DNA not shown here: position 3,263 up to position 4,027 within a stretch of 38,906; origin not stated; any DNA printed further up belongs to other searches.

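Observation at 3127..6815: Four-gene operon linking a T9SS metalloprotease to a small secreted protein, a signal-less SipW/Sec11-like peptidase and a PqqD-like recognition protein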

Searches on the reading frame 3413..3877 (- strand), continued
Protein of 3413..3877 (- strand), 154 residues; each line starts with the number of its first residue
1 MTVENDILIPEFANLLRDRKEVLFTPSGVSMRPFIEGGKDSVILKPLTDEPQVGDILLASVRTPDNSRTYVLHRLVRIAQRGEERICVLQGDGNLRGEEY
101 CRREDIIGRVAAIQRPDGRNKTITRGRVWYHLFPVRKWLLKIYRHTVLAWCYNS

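Call 44: find_encoding_contigs(protein=P0279, flank=8000, max_places=3)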
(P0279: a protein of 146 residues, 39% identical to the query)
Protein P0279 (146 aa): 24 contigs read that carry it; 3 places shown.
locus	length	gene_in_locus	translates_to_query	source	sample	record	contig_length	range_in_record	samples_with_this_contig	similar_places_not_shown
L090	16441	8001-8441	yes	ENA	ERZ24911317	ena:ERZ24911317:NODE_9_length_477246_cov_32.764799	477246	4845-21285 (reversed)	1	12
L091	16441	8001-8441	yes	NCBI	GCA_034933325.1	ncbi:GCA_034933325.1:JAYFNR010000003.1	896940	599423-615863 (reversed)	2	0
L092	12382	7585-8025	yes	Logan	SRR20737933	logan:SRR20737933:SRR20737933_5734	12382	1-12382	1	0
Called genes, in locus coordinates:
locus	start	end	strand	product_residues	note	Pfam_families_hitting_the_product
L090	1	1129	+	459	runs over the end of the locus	PF01408:GFO_IDH_MocA, PF02894:GFO_IDH_MocA_C, PF22725:GFO_IDH_MocA_C3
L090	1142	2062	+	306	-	PF01261:AP_endonuc_2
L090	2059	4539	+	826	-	PF05140:ResB, PF01578:Cytochrom_C_asm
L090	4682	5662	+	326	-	PF01408:GFO_IDH_MocA, PF22685:Gal80p_C-like (faint), PF22725:GFO_IDH_MocA_C3, PF02894:GFO_IDH_MocA_C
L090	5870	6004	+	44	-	-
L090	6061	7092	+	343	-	-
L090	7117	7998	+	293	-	PF27840:ScmC (weak)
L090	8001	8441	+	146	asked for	PF00717:Peptidase_S24 (weak)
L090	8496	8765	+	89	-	PF05402:PqqD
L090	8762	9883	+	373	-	PF14907:NTP_transf_5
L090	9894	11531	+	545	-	PF00664:ABC_membrane, PF00005:ABC_tran, PF13304:AAA_21 (faint)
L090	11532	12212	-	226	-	PF00072:Response_reg, PF00486:Trans_reg_C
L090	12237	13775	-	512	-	PF02518:HATPase_c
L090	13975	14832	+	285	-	PF22252:PNGase_F-II_N, PF09697:Porph_ging (weak)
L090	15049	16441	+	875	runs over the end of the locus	PF13620:CarboxypepD_reg, PF13715:CarbopepD_reg_2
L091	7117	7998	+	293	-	PF27840:ScmC (weak)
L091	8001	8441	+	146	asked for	PF00717:Peptidase_S24 (weak)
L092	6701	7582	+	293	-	PF27840:ScmC (weak)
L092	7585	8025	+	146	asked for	PF00717:Peptidase_S24 (weak)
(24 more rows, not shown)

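Call 45: find_encoding_contigs(protein=P0272, flank=8000, max_places=2)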
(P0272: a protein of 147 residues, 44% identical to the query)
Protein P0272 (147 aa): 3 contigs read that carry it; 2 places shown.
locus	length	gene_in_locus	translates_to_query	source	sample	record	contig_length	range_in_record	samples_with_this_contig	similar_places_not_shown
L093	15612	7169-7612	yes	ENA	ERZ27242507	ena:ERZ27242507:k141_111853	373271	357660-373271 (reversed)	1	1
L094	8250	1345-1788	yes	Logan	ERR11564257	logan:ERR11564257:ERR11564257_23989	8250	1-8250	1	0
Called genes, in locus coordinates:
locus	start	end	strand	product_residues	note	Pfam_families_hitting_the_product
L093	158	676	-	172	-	-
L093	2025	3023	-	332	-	PF01116:F_bP_aldolase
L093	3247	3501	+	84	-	PF01197:Ribosomal_L31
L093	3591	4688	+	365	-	PF01636:APH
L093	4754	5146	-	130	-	PF07876:Dabb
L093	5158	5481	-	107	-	-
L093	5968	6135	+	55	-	-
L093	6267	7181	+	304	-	PF27840:ScmC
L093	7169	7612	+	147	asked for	PF00717:Peptidase_S24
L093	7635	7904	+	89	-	PF05402:PqqD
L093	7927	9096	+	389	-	PF14907:NTP_transf_5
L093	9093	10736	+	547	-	PF00664:ABC_membrane, PF00005:ABC_tran, PF02463:SMC_N (faint), PF13555:AAA_29 (weak), PF13304:AAA_21 (faint)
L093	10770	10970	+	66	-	-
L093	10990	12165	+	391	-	-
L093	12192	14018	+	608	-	-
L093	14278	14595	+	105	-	-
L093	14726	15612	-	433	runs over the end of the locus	PF00989:PAS (weak), PF13188:PAS_8, PF02518:HATPase_c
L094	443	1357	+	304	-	PF27840:ScmC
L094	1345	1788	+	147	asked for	PF00717:Peptidase_S24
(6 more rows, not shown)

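Call 46: find_encoding_contigs(protein=P0382, flank=8000, max_places=2)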
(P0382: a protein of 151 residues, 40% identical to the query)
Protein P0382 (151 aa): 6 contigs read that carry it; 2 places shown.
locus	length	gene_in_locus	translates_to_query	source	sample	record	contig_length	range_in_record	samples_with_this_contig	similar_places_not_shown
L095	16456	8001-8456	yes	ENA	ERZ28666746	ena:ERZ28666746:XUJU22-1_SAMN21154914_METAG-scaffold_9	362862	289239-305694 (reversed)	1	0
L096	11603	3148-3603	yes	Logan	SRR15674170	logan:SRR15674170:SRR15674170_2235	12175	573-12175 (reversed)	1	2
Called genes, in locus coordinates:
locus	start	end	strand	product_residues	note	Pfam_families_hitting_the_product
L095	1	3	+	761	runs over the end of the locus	PF07581:Glug (faint)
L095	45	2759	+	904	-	PF07581:Glug (faint)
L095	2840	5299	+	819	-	PF07581:Glug (faint)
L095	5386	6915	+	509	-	PF13306:LRR_5 (weak)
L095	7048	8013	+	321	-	PF27840:ScmC (weak)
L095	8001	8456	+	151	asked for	-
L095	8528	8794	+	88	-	PF05402:PqqD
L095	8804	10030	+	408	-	PF14907:NTP_transf_5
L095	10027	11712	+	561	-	PF00664:ABC_membrane, PF00005:ABC_tran, PF02463:SMC_N (faint), PF13191:AAA_16 (weak)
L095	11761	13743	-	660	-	PF07719:TPR_2 (faint), PF13181:TPR_8 (faint), PF00515:TPR_1 (faint), PF13176:TPR_7 (faint), PF14559:TPR_19 (faint), PF09976:TPR_21 (faint), PF17874:TPR_MalT, PF13424:TPR_12, +1 more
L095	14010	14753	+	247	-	PF14848:HU-DNA_bdg, PF14734:DUF4469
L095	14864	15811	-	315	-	PF00291:PALP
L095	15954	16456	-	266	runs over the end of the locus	PF00135:COesterase, PF20434:BD-FAE, PF07859:Abhydrolase_3, PF00326:Peptidase_S9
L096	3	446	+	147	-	?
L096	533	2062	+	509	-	PF13306:LRR_5 (weak)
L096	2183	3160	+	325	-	PF27840:ScmC (weak)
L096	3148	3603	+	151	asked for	-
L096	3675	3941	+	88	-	PF05402:PqqD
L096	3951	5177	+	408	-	PF14907:NTP_transf_5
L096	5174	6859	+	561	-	PF00664:ABC_membrane, PF00005:ABC_tran, PF02463:SMC_N (faint), PF13191:AAA_16 (weak)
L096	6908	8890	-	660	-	PF07719:TPR_2 (faint), PF13181:TPR_8 (faint), PF00515:TPR_1 (faint), PF13176:TPR_7 (faint), PF14559:TPR_19 (faint), PF09976:TPR_21 (faint), PF17874:TPR_MalT, PF13424:TPR_12, +1 more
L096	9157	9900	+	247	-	PF14848:HU-DNA_bdg, PF14734:DUF4469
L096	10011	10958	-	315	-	PF00291:PALP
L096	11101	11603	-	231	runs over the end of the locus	PF00135:COesterase, PF20434:BD-FAE, PF07859:Abhydrolase_3, PF00326:Peptidase_S9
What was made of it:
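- Seen in L090-L096 (calls 44-46).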

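Call 54: find_encoding_contigs(protein=P0001, flank=10000, max_places=3)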
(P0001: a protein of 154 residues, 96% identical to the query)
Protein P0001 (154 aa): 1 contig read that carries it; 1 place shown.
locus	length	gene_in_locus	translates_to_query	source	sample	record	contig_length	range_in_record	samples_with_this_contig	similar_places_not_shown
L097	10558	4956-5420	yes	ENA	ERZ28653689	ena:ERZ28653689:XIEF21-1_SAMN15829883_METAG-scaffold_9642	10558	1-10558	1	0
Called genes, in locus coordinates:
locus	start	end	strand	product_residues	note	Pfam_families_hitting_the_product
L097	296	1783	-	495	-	PF00801:PKD (faint)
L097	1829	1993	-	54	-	-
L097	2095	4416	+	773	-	PF05547:Peptidase_M6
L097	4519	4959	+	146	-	-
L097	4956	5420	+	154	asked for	-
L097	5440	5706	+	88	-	PF05402:PqqD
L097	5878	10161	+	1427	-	PF09479:Flg_new (faint)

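Call 60: search_protein_families(library=pfam, proteins=[L090:6061-7092:+, L093:10990-12165:+, L093:12192-14018:+, L095:5386-6915:+, L023:16687-17178:+, L050:16600-17214:+, L046:18057-18554:+], max_evalue=0.05)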
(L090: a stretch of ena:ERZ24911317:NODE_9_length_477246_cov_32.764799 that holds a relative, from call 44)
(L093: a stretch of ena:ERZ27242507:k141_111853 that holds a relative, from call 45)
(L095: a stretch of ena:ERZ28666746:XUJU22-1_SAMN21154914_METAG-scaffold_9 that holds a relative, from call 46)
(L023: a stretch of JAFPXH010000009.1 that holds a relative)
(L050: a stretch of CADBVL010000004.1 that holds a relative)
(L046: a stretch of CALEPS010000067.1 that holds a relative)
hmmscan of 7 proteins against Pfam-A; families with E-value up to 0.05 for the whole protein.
L090:6061-7092:+ (343 aa): 0 families

L093:10990-12165:+ (391 aa): 0 families

L093:12192-14018:+ (608 aa): 0 families

L095:5386-6915:+ (509 aa): 1 family
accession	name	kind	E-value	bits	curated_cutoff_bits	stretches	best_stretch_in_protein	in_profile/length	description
PF13306.12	LRR_5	-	1.1e-07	32.3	27.7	1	391-450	22-81/127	BspA type Leucine rich repeat region (6 copies)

L023:16687-17178:+ (163 aa): 0 families

L050:16600-17214:+ (204 aa): 0 families

L046:18057-18554:+ (165 aa): 0 families

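Call 64: search_protein_families(library=ncbifam, proteins=[L023:16687-17178:+, L090:6061-7092:+, L093:12192-14018:+], max_evalue=1)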
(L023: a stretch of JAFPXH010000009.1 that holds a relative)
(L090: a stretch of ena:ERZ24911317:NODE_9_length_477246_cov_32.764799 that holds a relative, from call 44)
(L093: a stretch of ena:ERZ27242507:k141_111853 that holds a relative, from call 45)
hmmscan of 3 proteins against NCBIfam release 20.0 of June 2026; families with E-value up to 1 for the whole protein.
L023:16687-17178:+ (163 aa): 0 families

L090:6061-7092:+ (343 aa): 3 families
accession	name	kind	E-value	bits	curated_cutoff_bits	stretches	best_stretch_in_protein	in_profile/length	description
NF053773.1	BSAP5i_fam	equivalog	0.027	14.5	150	1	1-59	1-59/135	BSAP-5i family immunity protein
NF038041.1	fim_Mfa1_fam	subfamily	0.048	12.9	130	1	3-98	3-92/495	Mfa1 family fimbria major subunit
NF052634.1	Riean_0653_fam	subfamily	0.13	13.1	57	1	1-29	1-27/176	Riean_0653 family protein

L093:12192-14018:+ (608 aa): 1 family
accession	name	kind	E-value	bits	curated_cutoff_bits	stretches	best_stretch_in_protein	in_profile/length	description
NF009975.0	PRK13436.1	equivalog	0.12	12.5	129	1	302-330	120-148/180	F0F1 ATP synthase subunit delta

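Call 82: find_encoding_contigs(protein=P0201, flank=8000, max_places=3)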
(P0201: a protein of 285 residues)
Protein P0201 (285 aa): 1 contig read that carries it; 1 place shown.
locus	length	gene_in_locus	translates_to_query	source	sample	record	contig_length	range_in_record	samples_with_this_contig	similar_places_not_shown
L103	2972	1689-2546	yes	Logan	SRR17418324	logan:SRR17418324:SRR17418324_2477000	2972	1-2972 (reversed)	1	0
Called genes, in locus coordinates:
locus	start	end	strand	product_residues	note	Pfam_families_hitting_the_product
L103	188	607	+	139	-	-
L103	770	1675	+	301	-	PF27840:ScmC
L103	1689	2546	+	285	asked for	PF00717:Peptidase_S24 (weak), PF05402:PqqD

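Call 85: find_related_loci(query=A5, collection=metagenome_contigs, flank=10000)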
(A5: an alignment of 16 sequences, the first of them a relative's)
Query A5 (146 aa) in metagenome_contigs; peptide patterns used: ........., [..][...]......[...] (x = any residue, [..] = any of these).
600 stretches matched a pattern (row limit reached: there are more); 568 encode a relative of the query (tblastn E <= 1e-3); the best 80 are kept; 80 distinct loci.
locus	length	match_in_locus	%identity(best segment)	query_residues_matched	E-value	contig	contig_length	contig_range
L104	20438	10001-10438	75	1-146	1e-71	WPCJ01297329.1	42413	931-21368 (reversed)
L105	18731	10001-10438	74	1-146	3e-71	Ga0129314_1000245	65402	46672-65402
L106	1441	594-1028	61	1-145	1e-58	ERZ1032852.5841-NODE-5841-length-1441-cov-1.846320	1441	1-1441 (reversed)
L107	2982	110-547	58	1-146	1e-52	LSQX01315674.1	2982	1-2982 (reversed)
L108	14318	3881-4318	58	1-145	7e-51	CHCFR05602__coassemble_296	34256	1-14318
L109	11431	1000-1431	56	1-144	2e-49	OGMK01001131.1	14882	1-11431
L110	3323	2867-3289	51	6-145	5e-46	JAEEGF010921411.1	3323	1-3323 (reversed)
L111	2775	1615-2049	50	1-145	1e-45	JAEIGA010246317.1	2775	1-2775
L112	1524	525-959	51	1-145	2e-46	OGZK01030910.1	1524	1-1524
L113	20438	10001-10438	52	1-145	3e-45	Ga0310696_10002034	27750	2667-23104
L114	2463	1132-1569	50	1-145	2e-45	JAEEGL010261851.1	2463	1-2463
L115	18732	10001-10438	52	1-145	8e-45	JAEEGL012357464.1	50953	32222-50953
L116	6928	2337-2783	48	1-145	8e-45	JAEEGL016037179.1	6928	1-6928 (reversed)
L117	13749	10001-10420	50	6-145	1e-43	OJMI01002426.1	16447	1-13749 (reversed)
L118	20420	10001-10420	51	6-145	3e-43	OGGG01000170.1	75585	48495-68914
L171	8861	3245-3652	52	6-145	3e-37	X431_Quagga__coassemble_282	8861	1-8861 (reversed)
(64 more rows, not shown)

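Call 97: search_solved_structures(query=A2, max_evalue=1, show_alignments=3)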
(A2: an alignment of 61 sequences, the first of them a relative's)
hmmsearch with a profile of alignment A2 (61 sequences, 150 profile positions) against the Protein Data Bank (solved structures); distinct sequences matched with E-value up to 1: 19.
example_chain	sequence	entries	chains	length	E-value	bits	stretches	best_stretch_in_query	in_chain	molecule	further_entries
7p2p_A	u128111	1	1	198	0.049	16.2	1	31-86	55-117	Signal peptidase complex catalytic subunit SEC11A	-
4nv4_A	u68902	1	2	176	0.055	16.1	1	29-81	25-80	Signal peptidase I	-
6a2r_A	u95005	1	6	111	0.066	15.8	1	16-67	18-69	LexA repressor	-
6a2t_A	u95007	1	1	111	0.069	15.8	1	16-67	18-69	LexA repressor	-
6a2q_A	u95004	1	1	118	0.077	15.6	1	16-67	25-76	LexA repressor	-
4wvh_A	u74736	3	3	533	0.12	15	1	28-83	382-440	Maltose-binding periplasmic protein,Signal peptidase IB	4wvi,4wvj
8gms_A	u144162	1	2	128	0.16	14.6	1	24-67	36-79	LexA repressor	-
9rjb_A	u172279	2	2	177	0.22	14.1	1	33-87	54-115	Signal peptidase complex catalytic subunit SEC11A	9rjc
7p2q_A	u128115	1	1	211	0.23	14.1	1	32-79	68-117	Signal peptidase complex catalytic subunit SEC11C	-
1jhe_A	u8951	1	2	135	0.25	13.9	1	24-66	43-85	LEXA REPRESSOR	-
7b5g_A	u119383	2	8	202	0.42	13.2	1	24-68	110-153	LexA repressor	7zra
1jhf_A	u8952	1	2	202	0.43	13.2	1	24-68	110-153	LEXA REPRESSOR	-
3jso_A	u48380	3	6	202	0.47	13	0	24-67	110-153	LexA repressor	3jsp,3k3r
8trg_I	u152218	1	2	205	0.49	13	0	24-67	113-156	LexA repressor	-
7ocj_A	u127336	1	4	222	0.51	12.9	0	24-70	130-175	LexA repressor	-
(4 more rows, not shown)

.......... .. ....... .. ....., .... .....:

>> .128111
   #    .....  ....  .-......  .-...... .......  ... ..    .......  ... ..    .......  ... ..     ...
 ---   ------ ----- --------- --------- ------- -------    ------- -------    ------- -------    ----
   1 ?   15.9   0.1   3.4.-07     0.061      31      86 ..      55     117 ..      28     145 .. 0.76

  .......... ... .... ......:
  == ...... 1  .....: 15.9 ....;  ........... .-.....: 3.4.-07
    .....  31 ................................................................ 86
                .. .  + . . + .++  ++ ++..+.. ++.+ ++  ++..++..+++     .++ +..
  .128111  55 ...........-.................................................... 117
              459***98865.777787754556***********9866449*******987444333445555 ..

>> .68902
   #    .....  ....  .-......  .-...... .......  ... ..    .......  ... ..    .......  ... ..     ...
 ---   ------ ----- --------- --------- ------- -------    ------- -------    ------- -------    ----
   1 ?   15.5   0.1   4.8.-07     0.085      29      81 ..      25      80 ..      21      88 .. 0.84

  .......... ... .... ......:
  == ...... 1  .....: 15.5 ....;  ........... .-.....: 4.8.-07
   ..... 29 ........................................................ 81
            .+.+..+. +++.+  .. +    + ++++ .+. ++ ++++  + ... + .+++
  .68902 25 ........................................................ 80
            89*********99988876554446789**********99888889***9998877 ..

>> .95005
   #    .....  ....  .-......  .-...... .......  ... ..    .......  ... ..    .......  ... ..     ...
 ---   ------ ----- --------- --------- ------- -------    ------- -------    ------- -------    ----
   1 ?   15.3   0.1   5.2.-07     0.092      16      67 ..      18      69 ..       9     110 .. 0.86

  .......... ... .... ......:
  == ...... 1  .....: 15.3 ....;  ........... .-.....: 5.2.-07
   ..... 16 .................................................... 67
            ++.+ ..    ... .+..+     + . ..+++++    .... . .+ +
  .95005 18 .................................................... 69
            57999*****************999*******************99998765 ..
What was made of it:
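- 3413..3877 (-): 154-aa cytoplasmic S24/S26-like Ser/His peptidase (Ser30, His73, GDGN 91-94) with a basic amphipathic C-terminal helix; the proposed leader peptidase. A family profile aligns Ser, His and GD with SEC11A (call 97).
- On S24/S26 (LexA / signal peptidase) serine peptidases: They align with the SGSMEP and IVHRV motifs of SEC11A (call 97).
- SEC11A aligns at Ser, His and GD (call 97).
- Tried and rejected: A family profile was needed (call 97).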
